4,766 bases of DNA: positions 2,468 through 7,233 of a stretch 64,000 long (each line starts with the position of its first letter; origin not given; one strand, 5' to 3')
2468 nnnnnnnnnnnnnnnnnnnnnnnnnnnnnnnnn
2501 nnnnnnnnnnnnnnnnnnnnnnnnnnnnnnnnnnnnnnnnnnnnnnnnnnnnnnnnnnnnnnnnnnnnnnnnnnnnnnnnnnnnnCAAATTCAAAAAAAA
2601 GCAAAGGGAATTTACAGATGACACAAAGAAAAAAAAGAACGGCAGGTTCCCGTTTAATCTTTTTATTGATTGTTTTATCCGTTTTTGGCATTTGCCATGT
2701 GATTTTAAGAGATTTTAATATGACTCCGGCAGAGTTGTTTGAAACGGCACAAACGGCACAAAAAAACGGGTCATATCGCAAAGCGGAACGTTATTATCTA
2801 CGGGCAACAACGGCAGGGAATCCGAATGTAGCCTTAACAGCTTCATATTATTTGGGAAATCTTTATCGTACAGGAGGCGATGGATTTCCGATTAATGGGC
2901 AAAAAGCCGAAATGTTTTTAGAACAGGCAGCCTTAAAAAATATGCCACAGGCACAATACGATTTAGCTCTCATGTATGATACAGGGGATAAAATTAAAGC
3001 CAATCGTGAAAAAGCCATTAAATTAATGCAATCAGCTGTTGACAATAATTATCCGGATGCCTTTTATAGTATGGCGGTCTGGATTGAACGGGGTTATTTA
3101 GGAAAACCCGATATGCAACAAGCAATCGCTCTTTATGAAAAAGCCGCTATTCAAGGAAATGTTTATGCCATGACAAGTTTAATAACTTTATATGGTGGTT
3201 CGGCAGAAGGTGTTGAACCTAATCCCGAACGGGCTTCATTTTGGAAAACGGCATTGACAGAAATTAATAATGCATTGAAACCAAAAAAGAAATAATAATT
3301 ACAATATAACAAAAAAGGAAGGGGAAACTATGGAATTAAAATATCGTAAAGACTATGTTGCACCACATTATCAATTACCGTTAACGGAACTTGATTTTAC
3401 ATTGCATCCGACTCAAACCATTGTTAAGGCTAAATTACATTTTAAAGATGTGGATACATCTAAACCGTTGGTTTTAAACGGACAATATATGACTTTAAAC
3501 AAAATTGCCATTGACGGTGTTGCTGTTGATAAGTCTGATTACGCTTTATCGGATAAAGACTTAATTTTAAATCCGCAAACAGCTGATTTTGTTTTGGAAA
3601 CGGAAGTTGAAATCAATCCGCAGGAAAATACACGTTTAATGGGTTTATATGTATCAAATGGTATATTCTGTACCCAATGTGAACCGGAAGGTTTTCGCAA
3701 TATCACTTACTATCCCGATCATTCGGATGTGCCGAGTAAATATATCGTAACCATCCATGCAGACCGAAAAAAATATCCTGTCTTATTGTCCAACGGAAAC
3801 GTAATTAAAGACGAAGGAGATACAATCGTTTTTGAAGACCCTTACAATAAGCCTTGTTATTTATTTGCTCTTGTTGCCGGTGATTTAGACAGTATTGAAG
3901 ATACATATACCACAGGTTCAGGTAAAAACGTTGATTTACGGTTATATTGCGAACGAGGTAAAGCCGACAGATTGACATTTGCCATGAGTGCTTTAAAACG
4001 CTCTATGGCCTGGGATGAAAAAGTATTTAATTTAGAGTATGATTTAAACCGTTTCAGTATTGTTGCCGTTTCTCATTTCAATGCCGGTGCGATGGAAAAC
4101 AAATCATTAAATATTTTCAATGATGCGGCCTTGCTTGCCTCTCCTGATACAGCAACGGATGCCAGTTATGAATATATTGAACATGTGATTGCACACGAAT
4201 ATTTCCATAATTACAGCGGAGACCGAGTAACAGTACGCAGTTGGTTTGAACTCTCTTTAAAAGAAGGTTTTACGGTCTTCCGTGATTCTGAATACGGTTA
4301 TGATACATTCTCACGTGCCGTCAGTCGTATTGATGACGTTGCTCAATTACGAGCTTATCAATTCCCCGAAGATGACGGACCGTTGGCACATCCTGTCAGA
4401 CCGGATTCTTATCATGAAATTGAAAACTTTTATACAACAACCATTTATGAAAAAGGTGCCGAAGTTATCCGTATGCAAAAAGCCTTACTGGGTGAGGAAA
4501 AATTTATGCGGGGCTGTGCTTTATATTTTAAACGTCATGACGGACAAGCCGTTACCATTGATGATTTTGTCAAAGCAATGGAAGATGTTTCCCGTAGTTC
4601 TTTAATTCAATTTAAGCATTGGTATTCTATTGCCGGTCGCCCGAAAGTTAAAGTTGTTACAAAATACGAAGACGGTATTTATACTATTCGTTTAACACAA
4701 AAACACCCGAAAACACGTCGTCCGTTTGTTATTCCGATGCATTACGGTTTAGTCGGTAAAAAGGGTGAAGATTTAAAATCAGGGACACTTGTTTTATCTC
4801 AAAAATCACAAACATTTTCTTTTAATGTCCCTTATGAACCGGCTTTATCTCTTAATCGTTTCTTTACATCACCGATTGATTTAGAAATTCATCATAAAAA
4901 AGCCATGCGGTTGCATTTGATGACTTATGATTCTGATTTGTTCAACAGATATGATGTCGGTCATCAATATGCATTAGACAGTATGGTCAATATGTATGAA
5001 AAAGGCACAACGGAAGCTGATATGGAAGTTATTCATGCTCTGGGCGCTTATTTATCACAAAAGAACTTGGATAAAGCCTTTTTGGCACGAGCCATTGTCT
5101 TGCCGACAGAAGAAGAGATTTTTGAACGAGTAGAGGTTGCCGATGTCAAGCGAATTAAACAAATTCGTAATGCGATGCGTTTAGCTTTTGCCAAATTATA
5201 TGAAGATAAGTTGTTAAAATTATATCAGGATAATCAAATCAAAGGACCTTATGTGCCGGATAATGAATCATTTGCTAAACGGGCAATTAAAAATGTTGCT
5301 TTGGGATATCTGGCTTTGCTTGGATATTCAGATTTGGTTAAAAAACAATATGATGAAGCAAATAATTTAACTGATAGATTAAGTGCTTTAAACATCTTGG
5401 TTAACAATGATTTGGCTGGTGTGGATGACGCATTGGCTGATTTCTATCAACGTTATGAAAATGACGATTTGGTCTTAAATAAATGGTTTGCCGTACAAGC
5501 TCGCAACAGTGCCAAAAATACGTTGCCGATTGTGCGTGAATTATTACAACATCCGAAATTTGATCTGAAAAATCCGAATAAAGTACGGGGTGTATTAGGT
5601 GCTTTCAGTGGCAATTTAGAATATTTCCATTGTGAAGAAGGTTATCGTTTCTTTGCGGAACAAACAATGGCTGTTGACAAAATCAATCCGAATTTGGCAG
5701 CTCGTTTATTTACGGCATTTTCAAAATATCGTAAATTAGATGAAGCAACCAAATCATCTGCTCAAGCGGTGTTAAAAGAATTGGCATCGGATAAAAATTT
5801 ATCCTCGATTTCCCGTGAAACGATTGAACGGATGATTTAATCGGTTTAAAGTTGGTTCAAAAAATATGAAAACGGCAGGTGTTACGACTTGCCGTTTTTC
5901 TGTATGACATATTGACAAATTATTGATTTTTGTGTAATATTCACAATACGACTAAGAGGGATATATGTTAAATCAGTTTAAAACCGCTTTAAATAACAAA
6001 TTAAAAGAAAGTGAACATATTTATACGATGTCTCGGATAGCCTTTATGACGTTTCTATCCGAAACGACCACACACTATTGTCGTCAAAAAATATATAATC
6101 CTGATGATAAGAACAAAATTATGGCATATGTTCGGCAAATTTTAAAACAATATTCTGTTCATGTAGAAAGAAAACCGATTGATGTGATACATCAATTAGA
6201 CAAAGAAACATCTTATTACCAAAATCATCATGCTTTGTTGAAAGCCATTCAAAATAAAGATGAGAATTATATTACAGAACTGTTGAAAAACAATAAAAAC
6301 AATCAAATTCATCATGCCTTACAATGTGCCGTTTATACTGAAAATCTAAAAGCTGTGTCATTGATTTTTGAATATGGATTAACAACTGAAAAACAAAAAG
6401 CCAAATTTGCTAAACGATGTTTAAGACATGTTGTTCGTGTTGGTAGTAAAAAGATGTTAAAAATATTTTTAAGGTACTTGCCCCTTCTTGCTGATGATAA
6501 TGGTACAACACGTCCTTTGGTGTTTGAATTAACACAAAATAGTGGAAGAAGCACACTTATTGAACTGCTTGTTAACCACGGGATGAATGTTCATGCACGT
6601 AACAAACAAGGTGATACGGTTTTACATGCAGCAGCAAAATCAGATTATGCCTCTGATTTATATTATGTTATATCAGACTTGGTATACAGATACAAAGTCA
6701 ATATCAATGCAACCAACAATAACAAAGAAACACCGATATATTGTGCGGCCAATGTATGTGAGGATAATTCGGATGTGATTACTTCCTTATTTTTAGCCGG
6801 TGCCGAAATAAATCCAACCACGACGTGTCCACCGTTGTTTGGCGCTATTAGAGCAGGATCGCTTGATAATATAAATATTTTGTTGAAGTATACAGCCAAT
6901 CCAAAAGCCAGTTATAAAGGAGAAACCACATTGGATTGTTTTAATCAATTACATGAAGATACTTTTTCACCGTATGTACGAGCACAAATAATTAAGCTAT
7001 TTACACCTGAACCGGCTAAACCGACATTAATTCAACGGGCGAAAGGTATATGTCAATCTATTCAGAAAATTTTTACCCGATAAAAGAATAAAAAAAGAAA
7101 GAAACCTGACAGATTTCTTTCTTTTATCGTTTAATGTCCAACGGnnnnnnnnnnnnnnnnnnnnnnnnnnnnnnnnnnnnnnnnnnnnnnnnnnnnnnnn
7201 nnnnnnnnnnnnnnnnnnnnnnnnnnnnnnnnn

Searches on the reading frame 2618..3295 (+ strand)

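Call 39: search_protein_families(library=pfam, proteins=[window:2618-3295:+], max_evalue=0.0001)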
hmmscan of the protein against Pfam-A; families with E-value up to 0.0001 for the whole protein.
window:2618-3295:+ (225 aa): 2 families
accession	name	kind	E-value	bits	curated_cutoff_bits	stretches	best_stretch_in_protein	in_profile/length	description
PF08238.18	Sel1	-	3.5e-20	72.1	30.7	1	110-144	1-35/36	Sel1 repeat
PF13432.12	TPR_16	-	1.2e-05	26.1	32.7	0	43-88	3-46/65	Tetratricopeptide repeat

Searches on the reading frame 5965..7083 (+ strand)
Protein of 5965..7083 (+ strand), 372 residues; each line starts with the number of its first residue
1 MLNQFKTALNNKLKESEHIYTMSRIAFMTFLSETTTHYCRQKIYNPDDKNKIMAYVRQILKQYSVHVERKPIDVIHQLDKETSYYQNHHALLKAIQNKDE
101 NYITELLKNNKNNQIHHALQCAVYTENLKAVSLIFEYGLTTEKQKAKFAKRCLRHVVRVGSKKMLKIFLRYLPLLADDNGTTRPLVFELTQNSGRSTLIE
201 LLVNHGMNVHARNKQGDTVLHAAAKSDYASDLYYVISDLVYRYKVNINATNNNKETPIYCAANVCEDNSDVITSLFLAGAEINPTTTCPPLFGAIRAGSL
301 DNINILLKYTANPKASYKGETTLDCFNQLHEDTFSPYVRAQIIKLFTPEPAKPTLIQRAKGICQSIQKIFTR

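Call 15: search_protein_families(library=pfam, proteins=[window:5965-7083:+], max_evalue=0.00001)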
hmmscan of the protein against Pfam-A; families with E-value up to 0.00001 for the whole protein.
window:5965-7083:+ (372 aa): 3 families
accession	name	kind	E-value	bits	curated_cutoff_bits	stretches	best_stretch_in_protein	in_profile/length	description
PF12796.13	Ank_2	-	1.5e-15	58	27.3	0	238-314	15-87/90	Ankyrin repeats (3 copies)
PF13637.12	Ank_4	-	3.7e-12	46.6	22.7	0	197-229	11-43/50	Ankyrin repeats (many copies)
PF00023.36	Ank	-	2.5e-09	37.3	21.1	0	216-252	2-33/33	Ankyrin repeat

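Call 52: search_protein_families(library=ncbifam, proteins=[window:5965-7083:+], max_evalue=0.01)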
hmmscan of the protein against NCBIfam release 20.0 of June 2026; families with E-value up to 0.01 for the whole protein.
window:5965-7083:+ (372 aa): 3 families
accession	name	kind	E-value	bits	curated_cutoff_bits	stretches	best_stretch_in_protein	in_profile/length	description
NF043021.1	T4SS_AnkF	equivalog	1.9e-08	33.1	1000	1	48-219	487-655/917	Dot/Icm T4SS effector AnkF/LegA14/Ceg31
NF043022.1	T4SS_AnkG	equivalog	6.9e-08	31.7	500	1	77-227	286-447/455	Dot/Icm T4SS effector AnkG/AnkZ/LegA7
NF043029.1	T4SS_AnkY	equivalog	9.5e-06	24.3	600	1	195-262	470-532/543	Dot/Icm T4SS effector AnkY/LegA9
